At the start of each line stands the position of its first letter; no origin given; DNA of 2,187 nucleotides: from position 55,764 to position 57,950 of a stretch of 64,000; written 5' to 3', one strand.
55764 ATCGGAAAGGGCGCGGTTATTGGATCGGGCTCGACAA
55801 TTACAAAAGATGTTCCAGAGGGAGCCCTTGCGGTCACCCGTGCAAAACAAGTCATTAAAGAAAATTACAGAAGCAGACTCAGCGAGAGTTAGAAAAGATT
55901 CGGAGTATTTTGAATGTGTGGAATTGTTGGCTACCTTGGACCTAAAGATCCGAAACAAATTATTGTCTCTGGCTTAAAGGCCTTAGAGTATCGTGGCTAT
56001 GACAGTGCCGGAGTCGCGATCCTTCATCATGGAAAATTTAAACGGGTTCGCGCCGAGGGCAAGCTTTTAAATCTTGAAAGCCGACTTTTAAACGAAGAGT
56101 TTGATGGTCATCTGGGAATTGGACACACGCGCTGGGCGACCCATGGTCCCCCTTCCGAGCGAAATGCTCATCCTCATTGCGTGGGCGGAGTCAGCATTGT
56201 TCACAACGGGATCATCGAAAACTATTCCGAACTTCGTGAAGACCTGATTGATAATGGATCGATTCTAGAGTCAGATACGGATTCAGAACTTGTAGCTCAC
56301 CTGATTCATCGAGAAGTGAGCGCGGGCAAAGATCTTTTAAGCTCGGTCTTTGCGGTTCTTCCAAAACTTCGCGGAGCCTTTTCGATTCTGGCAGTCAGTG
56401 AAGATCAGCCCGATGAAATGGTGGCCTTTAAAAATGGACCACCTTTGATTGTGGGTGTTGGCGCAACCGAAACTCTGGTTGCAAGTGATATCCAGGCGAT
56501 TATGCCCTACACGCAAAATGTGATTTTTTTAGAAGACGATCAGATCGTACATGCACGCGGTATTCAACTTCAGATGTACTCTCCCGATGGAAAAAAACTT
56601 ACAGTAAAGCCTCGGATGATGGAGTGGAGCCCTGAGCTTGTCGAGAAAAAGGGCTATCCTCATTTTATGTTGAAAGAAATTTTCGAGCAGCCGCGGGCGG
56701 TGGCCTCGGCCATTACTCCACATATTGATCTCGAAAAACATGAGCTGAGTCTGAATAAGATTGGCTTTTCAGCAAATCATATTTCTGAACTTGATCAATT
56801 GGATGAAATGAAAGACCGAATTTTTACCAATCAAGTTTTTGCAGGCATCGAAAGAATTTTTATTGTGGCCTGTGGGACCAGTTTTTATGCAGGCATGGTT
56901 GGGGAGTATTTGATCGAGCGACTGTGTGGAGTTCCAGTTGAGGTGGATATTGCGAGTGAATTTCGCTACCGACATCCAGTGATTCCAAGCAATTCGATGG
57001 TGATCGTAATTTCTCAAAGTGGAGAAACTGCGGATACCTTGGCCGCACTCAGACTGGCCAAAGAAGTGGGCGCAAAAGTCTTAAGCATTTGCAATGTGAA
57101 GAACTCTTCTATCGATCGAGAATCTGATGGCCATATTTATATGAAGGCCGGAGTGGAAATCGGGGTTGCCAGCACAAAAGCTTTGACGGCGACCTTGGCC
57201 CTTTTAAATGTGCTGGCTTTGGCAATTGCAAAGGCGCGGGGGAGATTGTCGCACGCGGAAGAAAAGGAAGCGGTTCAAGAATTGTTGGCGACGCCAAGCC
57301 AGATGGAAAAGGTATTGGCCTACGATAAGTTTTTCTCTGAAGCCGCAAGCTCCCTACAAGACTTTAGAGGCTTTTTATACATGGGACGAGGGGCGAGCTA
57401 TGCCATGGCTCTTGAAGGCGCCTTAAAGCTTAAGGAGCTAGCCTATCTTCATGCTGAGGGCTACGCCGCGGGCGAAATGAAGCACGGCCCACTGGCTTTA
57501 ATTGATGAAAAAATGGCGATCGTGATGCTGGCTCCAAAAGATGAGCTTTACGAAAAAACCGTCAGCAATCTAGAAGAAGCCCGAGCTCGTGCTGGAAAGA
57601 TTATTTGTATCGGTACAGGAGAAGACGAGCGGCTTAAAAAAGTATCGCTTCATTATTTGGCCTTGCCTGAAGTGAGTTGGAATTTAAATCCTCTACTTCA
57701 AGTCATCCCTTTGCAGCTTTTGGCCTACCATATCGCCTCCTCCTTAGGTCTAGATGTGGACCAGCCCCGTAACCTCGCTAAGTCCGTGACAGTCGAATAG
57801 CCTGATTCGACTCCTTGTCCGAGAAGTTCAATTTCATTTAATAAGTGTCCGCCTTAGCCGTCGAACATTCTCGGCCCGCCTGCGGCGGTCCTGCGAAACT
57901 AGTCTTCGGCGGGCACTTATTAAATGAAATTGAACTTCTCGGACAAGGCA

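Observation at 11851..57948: Family of five structured palindromic elements with an invariant asymmetric core, each placed just after a stop codon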

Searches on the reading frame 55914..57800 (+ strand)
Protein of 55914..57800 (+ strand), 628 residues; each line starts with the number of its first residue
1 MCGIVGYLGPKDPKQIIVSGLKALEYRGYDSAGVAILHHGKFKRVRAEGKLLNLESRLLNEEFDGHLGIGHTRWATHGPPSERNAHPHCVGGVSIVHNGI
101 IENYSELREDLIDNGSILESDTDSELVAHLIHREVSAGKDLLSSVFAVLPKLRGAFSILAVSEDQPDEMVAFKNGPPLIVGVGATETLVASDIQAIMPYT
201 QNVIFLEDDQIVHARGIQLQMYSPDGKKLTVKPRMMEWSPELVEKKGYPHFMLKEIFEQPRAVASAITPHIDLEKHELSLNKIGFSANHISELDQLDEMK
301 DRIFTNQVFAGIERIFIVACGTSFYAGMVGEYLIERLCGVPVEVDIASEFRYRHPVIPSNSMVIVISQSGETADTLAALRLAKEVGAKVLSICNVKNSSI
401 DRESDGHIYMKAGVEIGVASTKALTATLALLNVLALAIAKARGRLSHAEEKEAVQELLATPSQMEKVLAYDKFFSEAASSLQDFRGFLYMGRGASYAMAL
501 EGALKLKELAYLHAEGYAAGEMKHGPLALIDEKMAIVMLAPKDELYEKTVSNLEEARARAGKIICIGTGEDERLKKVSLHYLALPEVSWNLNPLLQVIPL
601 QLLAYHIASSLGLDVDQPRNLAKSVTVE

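Call 12: find_encoding_contigs(protein=window:55914-57800:+, flank=10000, max_places=6)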
Protein window:55914-57800:+ (628 aa): no gene with exactly this product is on record in the collection.
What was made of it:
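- On REPIN / REP (RAYT-associated): The rest of the genome cannot be reached (call 12).
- Tried and rejected: The window's own proteins cannot be looked up (call 12), so the rest of the genome could not be reached.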

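Call 15: find_related_loci(query=window:55914-57800:+, collection=genome_contigs, flank=3000)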
Query window:55914-57800:+ (628 aa) in genome_contigs; peptide patterns used: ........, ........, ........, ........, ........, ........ (x = any residue, [..] = any of these).
600 stretches matched a pattern (row limit reached: there are more); 598 encode a relative of the query (tblastn E <= 1e-3); the best 80 are kept; 80 distinct loci.
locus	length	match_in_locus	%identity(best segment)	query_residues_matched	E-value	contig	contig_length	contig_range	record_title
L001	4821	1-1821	49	4-628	0e+0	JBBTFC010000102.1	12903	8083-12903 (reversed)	MAG: Deltaproteobacteria bacterium isolate H14-bin053_1 H14_bin053_1_000000000102, whole genome shotgun sequence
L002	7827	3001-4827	48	1-628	0e+0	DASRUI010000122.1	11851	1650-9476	MAG TPA_asm: Thermodesulfobacteriota bacterium isolate SMAG_U7962 k141_1896687, whole genome shotgun sequence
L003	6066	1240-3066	49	1-628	0e+0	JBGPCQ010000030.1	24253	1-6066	MAG: Geobacteraceae bacterium isolate OBJ_0618_050_45 k141_4819344_length_24253_cov_24.3582, whole genome shotgun sequen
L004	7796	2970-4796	49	1-628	0e+0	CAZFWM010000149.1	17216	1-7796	MAG TPA_asm: uncultured Thermodesulfobacteriota bacterium isolate SRP077602_co7_231 genome assembly, contig: NODE_16223_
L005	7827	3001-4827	48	1-628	0e+0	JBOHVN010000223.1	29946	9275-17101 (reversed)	MAG: Candidatus Binatia bacterium isolate M3-S_metawrap_bin.190 k127_1053934, whole genome shotgun sequence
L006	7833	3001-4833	48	1-628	0e+0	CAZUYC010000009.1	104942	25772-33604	MAG TPA_asm: uncultured Spirochaetales bacterium isolate binchicken_co165_278 genome assembly, contig: k141_230003, whol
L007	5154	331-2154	48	1-628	0e+0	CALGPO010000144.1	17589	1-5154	MAG: uncultured bacterium isolate N1_Bin_METABAT__18_1 genome assembly, contig: c_000002799179, whole genome shotgun seq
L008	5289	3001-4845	48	1-628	0e+0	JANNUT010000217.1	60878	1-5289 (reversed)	MAG: Acidobacteriota bacterium isolate SOY_30_concoct_69_sub SOY_30_k141_1444776, whole genome shotgun sequence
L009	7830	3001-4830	47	1-628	0e+0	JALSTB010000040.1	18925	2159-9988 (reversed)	MAG: Melioribacteraceae bacterium isolate 356-308_metabat2_scaf2bin.084 356-308_scaffold_1654_c1, whole genome shotgun s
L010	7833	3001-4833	48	1-628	0e+0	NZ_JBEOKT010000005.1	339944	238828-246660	Pontibacter populi strain HYL7-15 NODE_5_length_339944_cov_37.295692, whole genome shotgun sequence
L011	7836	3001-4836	47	1-628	0e+0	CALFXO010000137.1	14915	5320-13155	MAG TPA_asm: uncultured Syntrophobacteraceae bacterium isolate SRR3330210_bin.40_CONCOCT_v1.1_MAG genome assembly, conti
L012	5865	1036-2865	48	1-628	0e+0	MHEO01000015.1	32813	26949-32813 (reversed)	MAG: Nitrospirae bacterium RIFCSPHIGHO2_01_FULL_66_17 rifcsphigho2_01_scaffold_15280, whole genome shotgun sequence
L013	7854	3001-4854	47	1-628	0e+0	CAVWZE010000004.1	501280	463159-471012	MAG: uncultured Acidobacteriota bacterium isolate MFD09286.bin.1.6 genome assembly, contig: contig_48555, whole genome s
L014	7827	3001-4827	49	1-628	0e+0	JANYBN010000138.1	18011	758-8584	MAG: Geobacter sp. isolate GL140_6_metabat_181 GL140_6_k141_434652, whole genome shotgun sequence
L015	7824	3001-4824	48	1-628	0e+0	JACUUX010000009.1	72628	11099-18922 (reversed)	MAG: Nitrospirae bacterium isolate Kmv42 NODE_120_length_72628_cov_91.727075, whole genome shotgun sequence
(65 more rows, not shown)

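Call 18: search_protein_families(library=pfam, proteins=[window:55914-57800:+])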
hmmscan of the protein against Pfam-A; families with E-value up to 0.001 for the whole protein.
window:55914-57800:+ (628 aa): 3 families
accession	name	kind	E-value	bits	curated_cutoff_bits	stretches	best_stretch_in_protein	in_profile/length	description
PF01380.27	SIS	-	1.6e-57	193.4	25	2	313-437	6-131/131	SIS domain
PF13522.11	GATase_6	-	4.2e-17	62.8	27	1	64-190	9-128/130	Glutamine amidotransferase domain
PF13537.11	GATase_7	-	2.2e-10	41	25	1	89-197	17-122/123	Glutamine amidotransferase domain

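Call 25: find_homologous_proteins(query=window:55914-57800:+, max_evalue=1e-100)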
Query window:55914-57800:+ (628 aa): 7981 proteins with E <= 1e-100 among 8000 candidates; the best 120 are listed.
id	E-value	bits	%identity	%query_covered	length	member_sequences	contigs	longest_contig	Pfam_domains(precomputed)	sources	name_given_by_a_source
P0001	0.0e+0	1393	100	100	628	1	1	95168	PF01380.28,PF13522.12,PF13537.12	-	-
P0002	0.0e+0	1060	74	100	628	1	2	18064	PF01380.28,PF13522.12,PF13537.12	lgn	-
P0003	0.0e+0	1012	72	100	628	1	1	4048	PF01380.28,PF13522.12,PF13537.12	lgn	-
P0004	3.6e-297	1005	72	100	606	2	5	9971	PF01380.28,PF13522.12,PF13537.12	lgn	-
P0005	5.2e-297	1005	72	100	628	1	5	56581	PF01380.28,PF13522.12,PF13537.12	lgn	-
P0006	1.4e-296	1003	69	100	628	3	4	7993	PF01380.28,PF13522.12,PF13537.12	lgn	-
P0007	7.7e-295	997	68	100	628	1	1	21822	PF01380.28,PF13522.12,PF13537.12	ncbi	-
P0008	2.0e-294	996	69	100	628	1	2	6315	PF01380.28,PF13522.12,PF13537.12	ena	-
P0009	7.0e-292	988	68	100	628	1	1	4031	PF01380.28,PF13522.12,PF13537.12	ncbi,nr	ncbi:MAG: glutamine--fructose-6-phosphate transaminase (isomerizing) [Bdellovibrionales bacterium]|n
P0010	7.0e-292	988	70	100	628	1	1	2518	PF01380.28,PF13522.12,PF13537.12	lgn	-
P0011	1.7e-290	983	68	100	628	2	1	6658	PF01380.28,PF13522.12,PF13537.12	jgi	jgi:glucosamine--fructose-6-phosphate aminotransferase (isomerizing)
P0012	2.7e-290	982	71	100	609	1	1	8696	PF01380.28,PF13522.12,PF13537.12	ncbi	-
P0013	1.9e-289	980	68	100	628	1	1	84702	PF01380.28,PF13522.12,PF13537.12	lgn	-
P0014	5.4e-289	978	68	100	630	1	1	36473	PF01380.28,PF13522.12,PF13537.12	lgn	-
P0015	7.3e-288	974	67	100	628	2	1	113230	PF01380.28,PF13522.12,PF13537.12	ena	-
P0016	1.1e-287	974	70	100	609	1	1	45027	PF01380.28,PF13522.12,PF13537.12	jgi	jgi:glucosamine--fructose-6-phosphate aminotransferase (isomerizing)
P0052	2.4e-277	940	70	100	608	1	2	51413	PF01380.28,PF13522.12,PF13537.12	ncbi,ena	-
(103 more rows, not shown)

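Call 26: find_encoding_contigs(protein=P0002, flank=10000, max_places=3)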
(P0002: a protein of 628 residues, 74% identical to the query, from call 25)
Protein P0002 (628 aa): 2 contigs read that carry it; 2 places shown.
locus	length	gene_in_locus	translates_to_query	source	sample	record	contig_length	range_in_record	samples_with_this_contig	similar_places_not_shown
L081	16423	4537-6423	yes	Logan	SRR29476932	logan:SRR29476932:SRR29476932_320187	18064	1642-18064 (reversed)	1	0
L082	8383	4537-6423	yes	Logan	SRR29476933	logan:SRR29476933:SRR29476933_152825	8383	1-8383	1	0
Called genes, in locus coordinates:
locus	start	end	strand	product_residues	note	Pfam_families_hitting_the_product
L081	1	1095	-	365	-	?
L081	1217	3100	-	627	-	PF00512:HisKA, PF02518:HATPase_c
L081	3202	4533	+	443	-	PF00483:NTP_transferase, PF12804:NTP_transf_3, PF25084:LbH_EIF2B, PF00132:Hexapep (weak), PF25087:GMPPB_C, PF00132:Hexapep, PF14602:Hexapep_2 (weak)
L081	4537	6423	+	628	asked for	PF13522:GATase_6, PF13537:GATase_7, PF01380:SIS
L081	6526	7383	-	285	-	PF13578:Methyltransf_24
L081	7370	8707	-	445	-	PF01134:GIDA, PF13450:NAD_binding_8 (weak)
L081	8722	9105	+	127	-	PF05258:DciA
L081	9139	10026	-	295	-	PF01551:Peptidase_M23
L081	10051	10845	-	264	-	PF02470:MlaD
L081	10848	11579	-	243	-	PF00005:ABC_tran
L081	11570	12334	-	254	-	PF02405:MlaE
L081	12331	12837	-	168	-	-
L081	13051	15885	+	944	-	PF09976:TPR_21, PF13174:TPR_6 (faint), PF13428:TPR_14 (faint), PF14559:TPR_19 (faint), PF00515:TPR_1 (faint), PF07719:TPR_2 (faint), PF13424:TPR_12 (faint), PF13432:TPR_16 (weak)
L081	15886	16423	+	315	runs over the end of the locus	PF00158:Sigma54_activat, PF14532:Sigma54_activ_2, PF25601:AAA_lid_14, PF02954:HTH_8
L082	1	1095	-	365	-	?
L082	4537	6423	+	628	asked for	PF13522:GATase_6, PF13537:GATase_7, PF01380:SIS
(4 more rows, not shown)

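Call 27: find_encoding_contigs(protein=P0005, flank=10000, max_places=3)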
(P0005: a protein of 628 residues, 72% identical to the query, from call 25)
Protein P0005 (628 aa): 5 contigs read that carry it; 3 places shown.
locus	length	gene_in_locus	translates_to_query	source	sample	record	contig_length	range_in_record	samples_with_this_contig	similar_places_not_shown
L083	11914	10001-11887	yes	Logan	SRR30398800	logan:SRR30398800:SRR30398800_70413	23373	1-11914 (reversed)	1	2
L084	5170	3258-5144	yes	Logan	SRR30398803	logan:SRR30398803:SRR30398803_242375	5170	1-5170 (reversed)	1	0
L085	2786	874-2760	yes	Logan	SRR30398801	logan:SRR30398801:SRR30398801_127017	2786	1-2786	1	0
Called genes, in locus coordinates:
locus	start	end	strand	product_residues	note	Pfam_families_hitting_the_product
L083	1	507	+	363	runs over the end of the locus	-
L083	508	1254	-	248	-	PF00106:adh_short (faint), PF13561:adh_short_C2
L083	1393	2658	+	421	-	PF02844:GARS_N, PF01071:GARS_A, PF02222:ATP-grasp (weak), PF02843:GARS_C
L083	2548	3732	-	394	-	PF13506:Glyco_transf_21, PF00535:Glycos_transf_2, PF10111:Glyco_tranf_2_2 (weak), PF13641:Glyco_tranf_2_3, PF13632:Glyco_trans_2_3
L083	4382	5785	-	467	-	PF00072:Response_reg, PF00158:Sigma54_activat, PF14532:Sigma54_activ_2, PF00004:AAA (weak), PF07728:AAA_5, PF25601:AAA_lid_14, PF02954:HTH_8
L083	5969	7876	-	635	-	PF00512:HisKA, PF02518:HATPase_c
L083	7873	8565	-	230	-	PF00246:Peptidase_M14, PF24827:AstE_AspA_cat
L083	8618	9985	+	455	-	PF00483:NTP_transferase, PF01128:IspD (weak), PF02348:CTP_transf_3 (weak), PF12804:NTP_transf_3, PF25084:LbH_EIF2B, PF00132:Hexapep, PF25087:GMPPB_C, PF00132:Hexapep, +3 more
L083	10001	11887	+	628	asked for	PF13522:GATase_6, PF13537:GATase_7, PF01380:SIS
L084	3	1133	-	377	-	?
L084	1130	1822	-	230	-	PF00246:Peptidase_M14, PF24827:AstE_AspA_cat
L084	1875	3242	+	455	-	PF00483:NTP_transferase, PF01128:IspD (weak), PF02348:CTP_transf_3 (weak), PF12804:NTP_transf_3, PF25084:LbH_EIF2B, PF00132:Hexapep, PF25087:GMPPB_C, PF00132:Hexapep, +3 more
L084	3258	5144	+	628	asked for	PF13522:GATase_6, PF13537:GATase_7, PF01380:SIS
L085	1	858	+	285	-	?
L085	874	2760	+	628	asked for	PF13522:GATase_6, PF13537:GATase_7, PF01380:SIS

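Call 49: find_encoding_contigs(protein=P0016, flank=10000, max_places=1)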
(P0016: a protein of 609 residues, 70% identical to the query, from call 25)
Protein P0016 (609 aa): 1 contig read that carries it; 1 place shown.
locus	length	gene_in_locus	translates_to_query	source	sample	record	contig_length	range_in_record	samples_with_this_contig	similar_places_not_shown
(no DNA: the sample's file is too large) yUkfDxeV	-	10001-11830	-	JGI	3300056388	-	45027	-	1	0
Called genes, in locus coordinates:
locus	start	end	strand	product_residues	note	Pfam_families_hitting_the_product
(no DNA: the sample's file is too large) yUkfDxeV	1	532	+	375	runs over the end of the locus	-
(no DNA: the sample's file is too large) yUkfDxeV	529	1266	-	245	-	PF13561:adh_short_C2 (faint)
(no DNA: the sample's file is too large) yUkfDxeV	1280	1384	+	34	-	-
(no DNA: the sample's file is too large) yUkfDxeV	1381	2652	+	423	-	PF02844:GARS_N, PF01071:GARS_A, PF02222:ATP-grasp (weak), PF02843:GARS_C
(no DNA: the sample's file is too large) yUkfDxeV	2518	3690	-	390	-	PF13641:Glyco_tranf_2_3, PF00535:Glycos_transf_2, PF10111:Glyco_tranf_2_2 (weak), PF13632:Glyco_trans_2_3, PF13506:Glyco_transf_21 (weak)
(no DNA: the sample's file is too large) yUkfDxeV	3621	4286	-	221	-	PF00535:Glycos_transf_2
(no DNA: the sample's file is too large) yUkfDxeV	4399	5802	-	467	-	PF00072:Response_reg, PF00158:Sigma54_activat, PF14532:Sigma54_activ_2, PF00004:AAA (weak), PF07728:AAA_5, PF25601:AAA_lid_14, PF02954:HTH_8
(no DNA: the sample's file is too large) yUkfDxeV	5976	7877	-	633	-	PF08448:PAS_4 (weak), PF00512:HisKA, PF02518:HATPase_c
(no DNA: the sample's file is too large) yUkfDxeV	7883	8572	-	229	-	PF00246:Peptidase_M14, PF24827:AstE_AspA_cat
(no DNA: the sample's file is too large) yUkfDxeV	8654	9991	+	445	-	PF00483:NTP_transferase, PF02348:CTP_transf_3 (weak), PF12804:NTP_transf_3, PF25084:LbH_EIF2B, PF25087:GMPPB_C, PF00132:Hexapep, PF25087:GMPPB_C (weak), PF00132:Hexapep, +1 more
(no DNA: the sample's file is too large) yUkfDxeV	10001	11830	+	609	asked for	PF13522:GATase_6, PF13537:GATase_7, PF01380:SIS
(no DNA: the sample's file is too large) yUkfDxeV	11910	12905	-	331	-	-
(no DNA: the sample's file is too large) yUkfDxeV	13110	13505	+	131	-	-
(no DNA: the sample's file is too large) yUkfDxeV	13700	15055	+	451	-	PF02465:FliD_N, PF07195:FliD_C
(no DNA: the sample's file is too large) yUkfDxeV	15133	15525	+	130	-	PF02561:FliS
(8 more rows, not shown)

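Call 50: find_encoding_contigs(protein=P0052, flank=10000, max_places=1)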
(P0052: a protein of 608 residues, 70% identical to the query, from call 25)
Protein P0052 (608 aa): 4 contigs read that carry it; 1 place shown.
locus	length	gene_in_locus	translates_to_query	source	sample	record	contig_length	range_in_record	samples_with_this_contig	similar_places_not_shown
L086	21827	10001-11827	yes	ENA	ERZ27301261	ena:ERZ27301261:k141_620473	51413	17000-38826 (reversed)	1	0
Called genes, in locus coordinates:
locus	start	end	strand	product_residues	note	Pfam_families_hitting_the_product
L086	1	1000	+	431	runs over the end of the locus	PF01966:HD (weak), PF19276:HD_assoc_2 (weak)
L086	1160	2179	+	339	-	-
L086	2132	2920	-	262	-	PF00106:adh_short, PF13561:adh_short_C2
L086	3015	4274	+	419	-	PF02844:GARS_N, PF01071:GARS_A, PF02222:ATP-grasp (weak), PF02843:GARS_C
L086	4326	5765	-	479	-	PF00072:Response_reg, PF00158:Sigma54_activat, PF14532:Sigma54_activ_2, PF07728:AAA_5 (weak), PF25601:AAA_lid_14, PF02954:HTH_8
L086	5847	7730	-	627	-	PF00512:HisKA, PF02518:HATPase_c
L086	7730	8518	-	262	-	PF00246:Peptidase_M14, PF10994:DUF2817 (weak), PF24827:AstE_AspA_cat (weak)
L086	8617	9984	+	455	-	PF00483:NTP_transferase, PF02348:CTP_transf_3 (faint), PF12804:NTP_transf_3, PF25084:LbH_EIF2B, PF25087:GMPPB_C, PF00132:Hexapep, PF14602:Hexapep_2 (weak)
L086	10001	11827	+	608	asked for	PF13522:GATase_6, PF13537:GATase_7, PF01380:SIS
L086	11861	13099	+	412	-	PF01566:Nramp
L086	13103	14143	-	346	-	PF04055:Radical_SAM, PF12345:DUF3641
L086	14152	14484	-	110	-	PF02627:CMD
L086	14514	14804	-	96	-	PF01022:HTH_5, PF12840:HTH_20 (weak)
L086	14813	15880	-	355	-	PF13489:Methyltransf_23, PF01209:Ubie_methyltran, PF01135:PCMT (weak), PF08241:Methyltransf_11, PF08242:Methyltransf_12, PF13649:Methyltransf_25, PF13847:Methyltransf_31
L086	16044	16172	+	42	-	-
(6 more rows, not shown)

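Call 51: find_encoding_contigs(protein=P0012, flank=10000, max_places=1)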
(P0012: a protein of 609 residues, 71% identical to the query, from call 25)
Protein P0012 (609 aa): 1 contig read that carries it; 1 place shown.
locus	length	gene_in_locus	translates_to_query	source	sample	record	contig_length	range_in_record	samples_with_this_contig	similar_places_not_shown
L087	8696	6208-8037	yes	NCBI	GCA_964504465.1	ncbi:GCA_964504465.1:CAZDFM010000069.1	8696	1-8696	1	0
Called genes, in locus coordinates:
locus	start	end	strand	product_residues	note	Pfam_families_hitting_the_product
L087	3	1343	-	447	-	?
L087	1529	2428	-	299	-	PF01844:HNH (weak)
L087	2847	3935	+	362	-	PF12697:Abhydrolase_6, PF12146:Hydrolase_4, PF00326:Peptidase_S9 (faint), PF01738:DLH (faint)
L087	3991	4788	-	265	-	PF24827:AstE_AspA_cat (faint), PF00246:Peptidase_M14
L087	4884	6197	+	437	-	PF00483:NTP_transferase, PF02348:CTP_transf_3 (weak), PF12804:NTP_transf_3, PF25084:LbH_EIF2B, PF25087:GMPPB_C, PF00132:Hexapep (weak), PF25087:GMPPB_C, PF00132:Hexapep, +1 more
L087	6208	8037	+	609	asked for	PF13522:GATase_6, PF13537:GATase_7, PF01380:SIS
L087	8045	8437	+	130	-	-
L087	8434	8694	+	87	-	?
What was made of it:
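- Gene order is conserved in relatives (HD, 385-aa gene, SDR, purD ... glmU, glmS), but there the junctions overlap or are 8-103 nt long (calls 26, 27, 49, 50, 51).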
